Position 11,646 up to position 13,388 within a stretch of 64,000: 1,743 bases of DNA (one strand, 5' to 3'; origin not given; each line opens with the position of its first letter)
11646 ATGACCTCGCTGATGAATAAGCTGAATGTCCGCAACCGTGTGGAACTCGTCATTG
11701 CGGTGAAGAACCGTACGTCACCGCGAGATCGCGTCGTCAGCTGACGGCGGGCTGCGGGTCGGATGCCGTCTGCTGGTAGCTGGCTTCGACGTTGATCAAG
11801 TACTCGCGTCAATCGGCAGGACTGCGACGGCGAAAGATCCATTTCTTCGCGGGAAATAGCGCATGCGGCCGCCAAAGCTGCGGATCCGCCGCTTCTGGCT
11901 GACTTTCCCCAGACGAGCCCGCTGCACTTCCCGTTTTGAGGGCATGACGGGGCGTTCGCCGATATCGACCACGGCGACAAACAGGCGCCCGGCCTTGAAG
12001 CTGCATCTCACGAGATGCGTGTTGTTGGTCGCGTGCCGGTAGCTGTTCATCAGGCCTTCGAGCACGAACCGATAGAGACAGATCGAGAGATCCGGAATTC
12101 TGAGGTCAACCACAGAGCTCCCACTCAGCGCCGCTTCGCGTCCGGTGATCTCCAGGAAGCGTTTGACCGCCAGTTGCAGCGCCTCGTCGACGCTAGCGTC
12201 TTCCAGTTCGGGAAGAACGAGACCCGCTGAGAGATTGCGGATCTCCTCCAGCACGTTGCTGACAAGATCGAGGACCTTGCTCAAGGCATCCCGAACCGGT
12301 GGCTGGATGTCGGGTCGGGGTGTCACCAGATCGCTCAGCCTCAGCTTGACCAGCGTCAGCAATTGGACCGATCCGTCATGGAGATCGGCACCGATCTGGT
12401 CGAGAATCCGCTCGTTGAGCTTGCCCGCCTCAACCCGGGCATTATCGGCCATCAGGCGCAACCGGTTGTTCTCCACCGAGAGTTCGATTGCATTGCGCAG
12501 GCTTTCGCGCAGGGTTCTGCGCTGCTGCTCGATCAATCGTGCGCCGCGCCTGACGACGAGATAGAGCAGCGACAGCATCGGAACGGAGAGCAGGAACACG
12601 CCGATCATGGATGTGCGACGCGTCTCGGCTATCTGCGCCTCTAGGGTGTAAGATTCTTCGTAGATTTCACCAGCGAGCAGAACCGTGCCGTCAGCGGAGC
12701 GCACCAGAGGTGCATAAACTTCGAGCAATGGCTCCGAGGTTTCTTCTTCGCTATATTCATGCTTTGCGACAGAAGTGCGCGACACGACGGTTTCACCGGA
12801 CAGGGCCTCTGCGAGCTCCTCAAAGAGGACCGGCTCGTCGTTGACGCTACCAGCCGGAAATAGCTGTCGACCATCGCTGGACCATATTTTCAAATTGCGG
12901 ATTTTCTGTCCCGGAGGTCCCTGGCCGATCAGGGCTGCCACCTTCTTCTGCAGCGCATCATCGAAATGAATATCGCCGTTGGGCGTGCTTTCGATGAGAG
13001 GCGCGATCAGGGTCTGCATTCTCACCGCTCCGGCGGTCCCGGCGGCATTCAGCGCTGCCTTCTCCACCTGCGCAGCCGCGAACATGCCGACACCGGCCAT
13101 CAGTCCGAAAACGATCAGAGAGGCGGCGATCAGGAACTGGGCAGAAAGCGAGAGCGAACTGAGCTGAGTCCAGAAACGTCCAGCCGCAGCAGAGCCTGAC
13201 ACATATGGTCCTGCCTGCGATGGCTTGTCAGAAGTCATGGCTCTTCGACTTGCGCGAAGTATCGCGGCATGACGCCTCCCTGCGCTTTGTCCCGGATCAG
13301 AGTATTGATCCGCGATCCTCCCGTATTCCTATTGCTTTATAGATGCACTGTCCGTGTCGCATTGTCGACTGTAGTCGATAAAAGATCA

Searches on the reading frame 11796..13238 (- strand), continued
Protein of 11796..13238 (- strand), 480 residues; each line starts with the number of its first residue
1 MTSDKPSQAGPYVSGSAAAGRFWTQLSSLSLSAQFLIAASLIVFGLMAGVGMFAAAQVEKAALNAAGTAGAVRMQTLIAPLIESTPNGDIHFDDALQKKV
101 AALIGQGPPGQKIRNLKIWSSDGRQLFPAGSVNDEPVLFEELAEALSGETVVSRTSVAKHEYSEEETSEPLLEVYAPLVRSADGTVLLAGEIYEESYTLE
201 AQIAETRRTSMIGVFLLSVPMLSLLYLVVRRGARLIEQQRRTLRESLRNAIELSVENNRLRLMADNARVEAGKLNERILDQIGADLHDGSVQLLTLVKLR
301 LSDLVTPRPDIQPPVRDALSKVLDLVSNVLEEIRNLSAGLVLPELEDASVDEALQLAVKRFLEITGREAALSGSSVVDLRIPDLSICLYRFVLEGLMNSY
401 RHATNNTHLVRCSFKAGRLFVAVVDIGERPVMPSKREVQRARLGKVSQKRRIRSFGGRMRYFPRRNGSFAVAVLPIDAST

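Call 61: fold_search(model_id=the predicted structure, library=pdb)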
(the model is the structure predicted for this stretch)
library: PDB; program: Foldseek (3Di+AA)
matches with E <= 10: 751; with E <= 0.001: 304
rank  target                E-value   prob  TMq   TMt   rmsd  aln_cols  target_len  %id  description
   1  9a5d_A                9.9e-12  1.00  0.35  0.29  28.5       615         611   11  Integrative model of WALK-YYCH by crosslinking MS and deep learning (released 2024-09-18)
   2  8a7f_A                2.4e-10  1.00  0.21  0.27  42.0       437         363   13  Crystal structure of a chimeric LOV-Histidine kinase SB2F1-I66R mutant (asymmetrical variant, trigonal form with long  (released 2024-01-10)
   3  8a7f_B                3.8e-10  1.00  0.21  0.27  42.3       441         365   13  Crystal structure of a chimeric LOV-Histidine kinase SB2F1-I66R mutant (asymmetrical variant, trigonal form with long  (released 2024-01-10)
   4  8a52_A                1.0e-09  1.00  0.21  0.27  42.7       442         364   13  Crystal structure of a chimeric LOV-Histidine kinase SB2F1 (asymmetrical variant, trigonal form with long c-axis) (released 2023-12-27)
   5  4gcz_A                2.0e-09  1.00  0.23  0.29  31.2       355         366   15  Structure of a blue-light photoreceptor (released 2013-06-19)
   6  8a3u                  2.0e-09  1.00  0.22  0.28  43.0       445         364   13  Crystal structure of a chimeric LOV-Histidine kinase SB2F1 (symmetrical variant, trigonal form with short c-axis) (released 2023-12-20)
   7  8isi_A                2.8e-09  1.00  0.23  0.14  36.8       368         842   12  Photochromobilin-free form of Arabidopsis thaliana phytochrome A - apo-AtphyA (released 2023-08-09)
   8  8a6x_B                3.4e-09  1.00  0.20  0.25  42.7       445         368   14  Crystal structure of a chimeric LOV-Histidine kinase SB2F1 (asymmetrical variant, trigonal form with long c axis) (released 2024-01-10)
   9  9eut_A                4.5e-09  1.00  0.25  0.18  40.6       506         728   13  Cryo-EM structure of the full-length Pseudomonas aeruginosa bacteriophytochrome in its Pr state (released 2024-09-04)
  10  8isj_A                1.6e-08  1.00  0.24  0.14  37.5       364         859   12  Pr conformer of Arabidopsis thaliana phytochrome A - AtphyA-Pr (released 2023-08-09)
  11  8isj_B                1.8e-08  1.00  0.22  0.13  39.7       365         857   11  Pr conformer of Arabidopsis thaliana phytochrome A - AtphyA-Pr (released 2023-08-09)
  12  4gcz_B                2.3e-08  1.00  0.23  0.28  31.4       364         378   16  Structure of a blue-light photoreceptor (released 2013-06-19)
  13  7z8n_A                2.5e-08  1.00  0.28  0.38   9.3       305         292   15  GacS histidine kinase from Pseudomonas aeruginosa (released 2022-07-13)
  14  6rh7_A                4.0e-08  1.00  0.24  0.43  10.9       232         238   15  Revisiting pH-gated conformational switch. Complex HK853 mutant H260A -RR468 mutant D53A pH 7.5 (released 2020-02-19)
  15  8a7h_A                4.0e-08  1.00  0.21  0.26  42.1       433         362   13  Crystal structure of a chimeric LOV-Histidine kinase SB2F1-I66R mutant (light state; asymmetrical variant, trigonal fo (released 2024-01-10)
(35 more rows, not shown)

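Call 71: search_protein_families(library=pfam, proteins=[L008:7726-8682:+, L008:9195-9917:-, L008:9918-10862:-, L008:10771-11694:+, L008:11731-13311:+, L008:13308-13817:+, L008:13963-14421:-], max_evalue=0.001)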
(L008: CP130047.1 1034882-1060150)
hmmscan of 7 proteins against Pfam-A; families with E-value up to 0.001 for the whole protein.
L008:7726-8682:+ (318 aa): 0 families

L008:9195-9917:- (240 aa): 1 family
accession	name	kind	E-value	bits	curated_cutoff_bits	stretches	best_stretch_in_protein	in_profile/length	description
PF03734.19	YkuD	-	1.4e-06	29.4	23.4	1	122-197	3-84/146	L,D-transpeptidase catalytic domain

L008:9918-10862:- (314 aa): 1 family
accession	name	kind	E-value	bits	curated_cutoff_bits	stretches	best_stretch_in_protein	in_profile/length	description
PF00563.25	EAL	-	2.7e-16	60.1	31.3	1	14-167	4-160/236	EAL domain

L008:10771-11694:+ (307 aa): 0 families

L008:11731-13311:+ (526 aa): 3 families
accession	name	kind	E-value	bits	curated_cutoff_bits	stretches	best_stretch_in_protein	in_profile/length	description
PF02518.31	HATPase_c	-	1.6e-08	35.4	26.4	1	435-520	6-109/111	Histidine kinase-, DNA gyrase B-, and HSP90-like ATPase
PF07730.19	HisKA_3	-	1e-06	29.6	24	1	326-388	3-64/68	Histidine kinase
PF13581.12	HATPase_c_2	-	2.7e-06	27.8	27.4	1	439-516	36-125/127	Histidine kinase-like ATPase domain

L008:13308-13817:+ (169 aa): 1 family
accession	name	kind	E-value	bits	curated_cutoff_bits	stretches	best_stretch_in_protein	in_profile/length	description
PF00072.30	Response_reg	-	2.2e-21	76.5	30.2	1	7-117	1-110/111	Response regulator receiver domain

L008:13963-14421:- (152 aa): 0 families

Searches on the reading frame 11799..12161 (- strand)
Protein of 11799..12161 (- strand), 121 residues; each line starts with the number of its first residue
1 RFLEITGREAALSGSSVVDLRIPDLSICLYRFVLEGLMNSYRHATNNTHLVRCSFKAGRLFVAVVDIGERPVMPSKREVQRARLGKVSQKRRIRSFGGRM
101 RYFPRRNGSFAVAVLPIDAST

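Call 63: search_protein_families(library=pfam, proteins=[window:11799-12161:-], max_evalue=0.05)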
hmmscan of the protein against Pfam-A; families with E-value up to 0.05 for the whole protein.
window:11799-12161:- (121 aa): 0 families
